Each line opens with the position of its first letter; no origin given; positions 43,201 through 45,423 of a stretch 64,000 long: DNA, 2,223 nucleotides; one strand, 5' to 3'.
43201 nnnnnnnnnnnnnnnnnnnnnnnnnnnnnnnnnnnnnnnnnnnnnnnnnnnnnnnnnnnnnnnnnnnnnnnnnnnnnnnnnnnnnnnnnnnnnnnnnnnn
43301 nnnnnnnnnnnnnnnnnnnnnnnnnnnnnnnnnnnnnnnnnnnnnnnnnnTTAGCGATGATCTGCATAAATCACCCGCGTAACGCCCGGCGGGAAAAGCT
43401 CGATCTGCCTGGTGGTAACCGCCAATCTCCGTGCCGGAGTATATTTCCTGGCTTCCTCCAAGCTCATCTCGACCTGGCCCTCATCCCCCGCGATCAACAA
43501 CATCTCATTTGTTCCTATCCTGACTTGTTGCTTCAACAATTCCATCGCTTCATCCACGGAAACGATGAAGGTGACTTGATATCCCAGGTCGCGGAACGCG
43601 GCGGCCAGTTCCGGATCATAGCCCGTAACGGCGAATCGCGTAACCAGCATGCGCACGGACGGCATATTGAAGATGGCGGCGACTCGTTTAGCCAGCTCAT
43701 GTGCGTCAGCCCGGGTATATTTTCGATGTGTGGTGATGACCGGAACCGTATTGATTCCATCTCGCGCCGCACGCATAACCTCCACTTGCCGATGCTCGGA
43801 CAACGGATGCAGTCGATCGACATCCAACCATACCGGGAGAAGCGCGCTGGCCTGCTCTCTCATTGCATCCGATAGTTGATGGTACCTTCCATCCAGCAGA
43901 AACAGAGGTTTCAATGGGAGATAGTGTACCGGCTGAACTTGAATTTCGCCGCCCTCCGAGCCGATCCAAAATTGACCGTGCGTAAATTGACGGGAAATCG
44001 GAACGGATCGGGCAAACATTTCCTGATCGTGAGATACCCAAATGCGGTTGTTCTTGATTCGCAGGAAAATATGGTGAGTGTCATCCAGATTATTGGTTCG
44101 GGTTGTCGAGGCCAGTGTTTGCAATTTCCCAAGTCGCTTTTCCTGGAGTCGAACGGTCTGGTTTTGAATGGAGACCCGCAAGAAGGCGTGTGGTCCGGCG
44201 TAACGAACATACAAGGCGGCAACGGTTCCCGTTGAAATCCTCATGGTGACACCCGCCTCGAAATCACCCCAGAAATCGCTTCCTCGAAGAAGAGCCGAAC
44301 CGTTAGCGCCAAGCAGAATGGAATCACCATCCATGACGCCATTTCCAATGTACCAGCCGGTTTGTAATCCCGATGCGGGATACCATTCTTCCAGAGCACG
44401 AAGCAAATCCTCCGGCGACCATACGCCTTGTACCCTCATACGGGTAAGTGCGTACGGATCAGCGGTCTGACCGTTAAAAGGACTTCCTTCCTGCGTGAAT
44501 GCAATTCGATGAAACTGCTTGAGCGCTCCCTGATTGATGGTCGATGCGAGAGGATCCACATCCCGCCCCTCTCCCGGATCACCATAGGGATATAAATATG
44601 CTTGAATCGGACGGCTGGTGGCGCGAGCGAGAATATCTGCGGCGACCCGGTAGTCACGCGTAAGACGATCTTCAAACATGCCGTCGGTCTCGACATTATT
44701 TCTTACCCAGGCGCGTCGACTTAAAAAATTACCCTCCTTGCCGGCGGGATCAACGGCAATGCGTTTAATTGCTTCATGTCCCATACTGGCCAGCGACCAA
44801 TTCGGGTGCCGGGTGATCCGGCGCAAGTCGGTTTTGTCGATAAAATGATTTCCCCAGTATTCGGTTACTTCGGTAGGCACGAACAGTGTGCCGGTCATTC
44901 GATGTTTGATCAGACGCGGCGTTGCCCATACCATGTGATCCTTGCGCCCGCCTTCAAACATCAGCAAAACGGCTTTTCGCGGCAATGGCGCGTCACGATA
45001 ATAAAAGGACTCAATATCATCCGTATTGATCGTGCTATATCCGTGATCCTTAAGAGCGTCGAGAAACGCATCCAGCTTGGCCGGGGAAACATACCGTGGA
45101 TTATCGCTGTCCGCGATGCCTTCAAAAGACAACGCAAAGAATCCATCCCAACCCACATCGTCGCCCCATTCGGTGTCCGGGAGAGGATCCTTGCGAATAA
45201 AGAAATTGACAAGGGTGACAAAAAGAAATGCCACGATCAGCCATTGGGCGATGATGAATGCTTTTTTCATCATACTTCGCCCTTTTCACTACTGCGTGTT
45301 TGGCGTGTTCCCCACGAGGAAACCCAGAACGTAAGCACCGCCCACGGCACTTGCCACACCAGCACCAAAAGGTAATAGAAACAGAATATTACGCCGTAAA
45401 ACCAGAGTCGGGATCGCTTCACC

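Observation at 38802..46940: Synthase-dependent exopolysaccharide system with unusual fusions: PilZ–GT2 synthase, TM-anchored PgaB-like deacetylase, and a 1521-aa TPR–insert–beta-barrel exporter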

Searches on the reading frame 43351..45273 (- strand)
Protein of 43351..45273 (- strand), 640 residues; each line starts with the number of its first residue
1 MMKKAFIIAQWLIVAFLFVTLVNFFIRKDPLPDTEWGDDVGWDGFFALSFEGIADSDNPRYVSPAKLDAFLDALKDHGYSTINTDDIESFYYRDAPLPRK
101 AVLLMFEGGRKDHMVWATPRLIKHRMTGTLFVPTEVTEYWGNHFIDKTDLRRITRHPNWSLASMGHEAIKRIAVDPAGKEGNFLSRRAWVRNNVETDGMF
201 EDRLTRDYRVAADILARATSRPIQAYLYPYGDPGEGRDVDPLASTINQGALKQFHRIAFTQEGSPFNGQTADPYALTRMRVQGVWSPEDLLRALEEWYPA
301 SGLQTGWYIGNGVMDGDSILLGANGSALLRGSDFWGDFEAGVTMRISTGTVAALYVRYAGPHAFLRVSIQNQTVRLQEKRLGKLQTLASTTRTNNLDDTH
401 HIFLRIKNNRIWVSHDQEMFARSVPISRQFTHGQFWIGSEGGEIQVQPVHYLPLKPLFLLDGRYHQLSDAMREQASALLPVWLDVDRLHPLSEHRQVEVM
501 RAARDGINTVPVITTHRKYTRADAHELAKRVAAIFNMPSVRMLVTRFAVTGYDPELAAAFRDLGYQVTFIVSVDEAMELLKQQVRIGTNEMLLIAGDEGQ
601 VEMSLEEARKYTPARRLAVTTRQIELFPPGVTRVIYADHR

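Call 6: search_protein_families(library=pfam, proteins=[window:43351-45273:-], max_evalue=0.1)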
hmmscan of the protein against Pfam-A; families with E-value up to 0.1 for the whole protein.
window:43351-45273:- (640 aa): 2 families
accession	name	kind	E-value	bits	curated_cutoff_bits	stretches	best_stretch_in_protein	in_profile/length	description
PF01522.26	Polysacc_deac_1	-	0.0015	18.9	23.1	1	96-232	3-107/124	Polysaccharide deacetylase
PF02210.31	Laminin_G_2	-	0.011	16.7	22.9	1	358-438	15-97/126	Laminin G domain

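Call 7: search_protein_families(library=ncbifam, proteins=[window:43351-45273:-], max_evalue=0.1)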
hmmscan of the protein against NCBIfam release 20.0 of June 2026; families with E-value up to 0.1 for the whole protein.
window:43351-45273:- (640 aa): 3 families
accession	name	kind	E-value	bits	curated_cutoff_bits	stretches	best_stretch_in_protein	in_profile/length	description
TIGR03938.2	deacetyl_PgaB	equivalog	3.1e-12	45.6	321.9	1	50-232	8-211/621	poly-beta-1,6-N-acetyl-D-glucosamine N-deacetylase PgaB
NF011177.0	PRK14582.1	equivalog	4.9e-09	35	923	1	6-233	10-255/671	poly-beta-1,6-N-acetyl-D-glucosamine N-deacetylase PgaB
NF011176.0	PRK14581.1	equivalog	0.00011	20.5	1091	1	42-116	44-123/673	poly-beta-1,6-N-acetyl-D-glucosamine N-deacetylase PgaB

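Call 37: search_solved_structures(query=A1, max_evalue=1, show_alignments=3)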
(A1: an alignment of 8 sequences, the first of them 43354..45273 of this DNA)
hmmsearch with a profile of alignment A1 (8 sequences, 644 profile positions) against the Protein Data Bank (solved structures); distinct sequences matched with E-value up to 1: 7.
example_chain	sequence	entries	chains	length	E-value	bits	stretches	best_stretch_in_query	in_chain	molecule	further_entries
5bu6_A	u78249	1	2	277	1e-15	60.4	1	63-245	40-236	BpsB (PgaB), Poly-beta-1,6-N-acetyl-D-glucosamine N-deacetylase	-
3vus_A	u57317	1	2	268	5.7e-14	54.6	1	42-233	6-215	Poly-beta-1,6-N-acetyl-D-glucosamine N-deacetylase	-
4f9d_A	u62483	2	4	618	3.3e-13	52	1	42-233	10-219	Poly-beta-1,6-N-acetyl-D-glucosamine N-deacetylase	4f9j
4u10_A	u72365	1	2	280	3.2e-12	48.8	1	58-233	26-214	Poly-beta-1,6-N-acetyl-D-glucosamine N-deacetylase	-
4wcj_A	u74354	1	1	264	6.3e-07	31.3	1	37-145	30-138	Polysaccharide deacetylase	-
6dq3_A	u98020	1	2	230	0.034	15.7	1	61-151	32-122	Polysaccharide deacetylase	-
4xeq_A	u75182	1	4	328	0.065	14.7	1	61-102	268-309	TRAP dicarboxylate transporter, DctP subunit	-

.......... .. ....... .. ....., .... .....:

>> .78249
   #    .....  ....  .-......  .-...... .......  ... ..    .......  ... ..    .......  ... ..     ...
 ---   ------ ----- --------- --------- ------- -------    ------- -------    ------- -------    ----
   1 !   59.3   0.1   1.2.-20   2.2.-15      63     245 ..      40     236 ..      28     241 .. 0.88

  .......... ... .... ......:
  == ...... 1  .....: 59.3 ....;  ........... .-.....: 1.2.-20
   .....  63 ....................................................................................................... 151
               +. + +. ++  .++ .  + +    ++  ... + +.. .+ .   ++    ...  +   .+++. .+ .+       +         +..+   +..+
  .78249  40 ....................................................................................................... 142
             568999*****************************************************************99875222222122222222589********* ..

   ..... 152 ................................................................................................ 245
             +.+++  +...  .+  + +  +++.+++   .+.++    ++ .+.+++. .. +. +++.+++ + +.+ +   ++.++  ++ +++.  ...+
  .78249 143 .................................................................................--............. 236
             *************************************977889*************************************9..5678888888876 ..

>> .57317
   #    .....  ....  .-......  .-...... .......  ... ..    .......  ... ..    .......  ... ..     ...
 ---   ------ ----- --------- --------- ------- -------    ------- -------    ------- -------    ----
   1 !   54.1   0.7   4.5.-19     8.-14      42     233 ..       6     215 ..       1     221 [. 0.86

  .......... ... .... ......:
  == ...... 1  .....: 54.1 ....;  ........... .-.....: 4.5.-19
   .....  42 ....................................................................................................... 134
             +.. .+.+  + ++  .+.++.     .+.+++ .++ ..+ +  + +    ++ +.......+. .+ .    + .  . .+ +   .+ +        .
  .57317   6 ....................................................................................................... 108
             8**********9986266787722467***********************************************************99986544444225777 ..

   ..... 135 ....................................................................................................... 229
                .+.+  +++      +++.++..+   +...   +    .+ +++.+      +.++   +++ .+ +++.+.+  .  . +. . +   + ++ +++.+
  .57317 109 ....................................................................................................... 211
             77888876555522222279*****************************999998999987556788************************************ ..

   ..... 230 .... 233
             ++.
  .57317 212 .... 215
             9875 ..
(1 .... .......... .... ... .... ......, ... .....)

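Call 51: predict_structure(alignment_id=A3)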
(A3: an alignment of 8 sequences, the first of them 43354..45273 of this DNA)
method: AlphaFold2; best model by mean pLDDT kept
length: 640 residues; sequences in the alignment: 8
mean_pLDDT: 82.1   pTM: 0.74
mean pLDDT of the five models: 82.1, 81.1, 81.1, 78.5, 77.2
residues with pLDDT >= 90: 212; 70-90: 333; 50-70: 63; < 50: 32
segments of 3 or more residues with pLDDT < 50: 25-38, 137-141, 233-238, 300-305
pLDDT, mean of each block of 10 residues (from residue 1): 68 76 46 46 89 86 95 94 92 85 91 89 93 58 72 86 73 81 77 86 87 83 83 49 75 89 80 85 92 78 57 82 83 73 90 81 82 88 86 73 90 92 81 80 87 84 88 90 85 91 92 90 95 89 91 92 92 91 79 89 85 84 69 76
secondary structure, 60 per line:
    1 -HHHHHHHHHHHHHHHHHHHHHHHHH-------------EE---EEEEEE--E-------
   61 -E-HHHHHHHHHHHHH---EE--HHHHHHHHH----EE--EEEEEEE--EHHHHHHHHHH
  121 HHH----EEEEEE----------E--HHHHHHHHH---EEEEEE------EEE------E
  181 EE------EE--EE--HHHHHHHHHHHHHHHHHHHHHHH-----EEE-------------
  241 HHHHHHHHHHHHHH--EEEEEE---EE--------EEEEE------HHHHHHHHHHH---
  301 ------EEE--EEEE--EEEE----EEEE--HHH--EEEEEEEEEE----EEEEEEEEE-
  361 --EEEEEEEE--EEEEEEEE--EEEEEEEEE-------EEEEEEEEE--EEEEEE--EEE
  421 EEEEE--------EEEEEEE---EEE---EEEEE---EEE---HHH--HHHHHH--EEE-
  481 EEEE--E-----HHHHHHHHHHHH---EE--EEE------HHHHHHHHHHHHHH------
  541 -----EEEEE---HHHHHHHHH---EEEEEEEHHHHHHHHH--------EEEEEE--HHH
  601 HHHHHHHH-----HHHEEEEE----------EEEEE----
elements in order: H2-26 E45-50 H64-76 H84-92 E101-107 H111-123 E128-133 H147-155 E159-164 E171-173 E180-182 H197-219 E225-227 H241-254 E257-262 E276-280 H287-297 E307-309 E312-315 E318-321 E326-329 E337-346 E351-359 E363-370 E373-380 E383-391 E399-407 E410-415 E418-425 E434-440 E444-446 E450-454 E458-460 H469-474 E477-479 E481-484 H493-504 E512-514 H521-534 E546-550 H554-562 E566-572 H573-581 E590-595 H598-608 E617-621 E632-636

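Call 54: fold_search(model_id=the predicted structure, library=pdb)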
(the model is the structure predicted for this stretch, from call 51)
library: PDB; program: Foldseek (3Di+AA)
matches with E <= 10: 1753; with E <= 0.001: 500
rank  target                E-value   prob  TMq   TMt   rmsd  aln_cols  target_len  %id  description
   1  4f9j_A                4.2e-13  1.00  0.35  0.37  15.9       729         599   11  Structure of Escherichia coli PgaB 42-655 in complex with iron (released 2012-07-25)
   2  4u10_A                9.8e-13  1.00  0.35  0.80   3.5       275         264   18  Probing the structure and mechanism of de-N-acetylase from aggregatibacter actinomycetemcomitans (released 2015-01-14)
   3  4u10_B                1.3e-12  1.00  0.34  0.80   3.6       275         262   18  Probing the structure and mechanism of de-N-acetylase from aggregatibacter actinomycetemcomitans (released 2015-01-14)
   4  4f9d_A                5.3e-12  1.00  0.35  0.37  15.8       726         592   11  Structure of Escherichia coli PgaB 42-655 in complex with nickel (released 2012-07-25)
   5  6dq3_A                5.8e-12  1.00  0.31  0.82   3.4       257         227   17  Streptococcus pyogenes deacetylase PplD in complex with acetate (released 2019-05-01)
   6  3vus_A                7.2e-12  1.00  0.34  0.80   3.2       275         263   18  Escherichia coli PgaB N-terminal domain (released 2012-11-14)
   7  6dq3_B                2.8e-11  1.00  0.31  0.82   3.3       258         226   17  Streptococcus pyogenes deacetylase PplD in complex with acetate (released 2019-05-01)
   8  3vus_B                5.9e-11  1.00  0.34  0.82   3.0       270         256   18  Escherichia coli PgaB N-terminal domain (released 2012-11-14)
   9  5bu6_A                2.0e-10  1.00  0.31  0.71   5.4       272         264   20  Structure of BpsB deaceylase domain from Bordetella bronchiseptica (released 2015-07-29)
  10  4v33_A                3.4e-10  1.00  0.28  0.54   4.7       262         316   17  Crystal structure of the putative polysaccharide deacetylase BA0330 from bacillus anthracis (released 2015-04-08)
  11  4hd5                  3.9e-10  1.00  0.29  0.57   3.3       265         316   16  Crystal Structure of BC0361, a polysaccharide deacetylase from Bacillus cereus (released 2012-10-10)
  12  4wcj                  1.5e-09  1.00  0.31  0.78   4.2       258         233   19  Structure of IcaB from Ammonifex degensii (released 2014-11-12)
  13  4b1m_C                9.9e-08  1.00  0.21  0.73   3.2       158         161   16  CARBOHYDRATE BINDING MODULE CBM66 FROM BACILLUS SUBTILIS (released 2012-12-12)
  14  4azz_A                1.4e-07  1.00  0.20  0.71   3.2       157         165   15  Carbohydrate binding module CBM66 from Bacillus subtilis (released 2012-07-25)
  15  4b1m_A                1.4e-07  1.00  0.20  0.71   3.2       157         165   15  CARBOHYDRATE BINDING MODULE CBM66 FROM BACILLUS SUBTILIS (released 2012-12-12)
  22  4b1m_B                6.2e-07  1.00  0.21  0.72   3.1       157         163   16  CARBOHYDRATE BINDING MODULE CBM66 FROM BACILLUS SUBTILIS (released 2012-12-12)
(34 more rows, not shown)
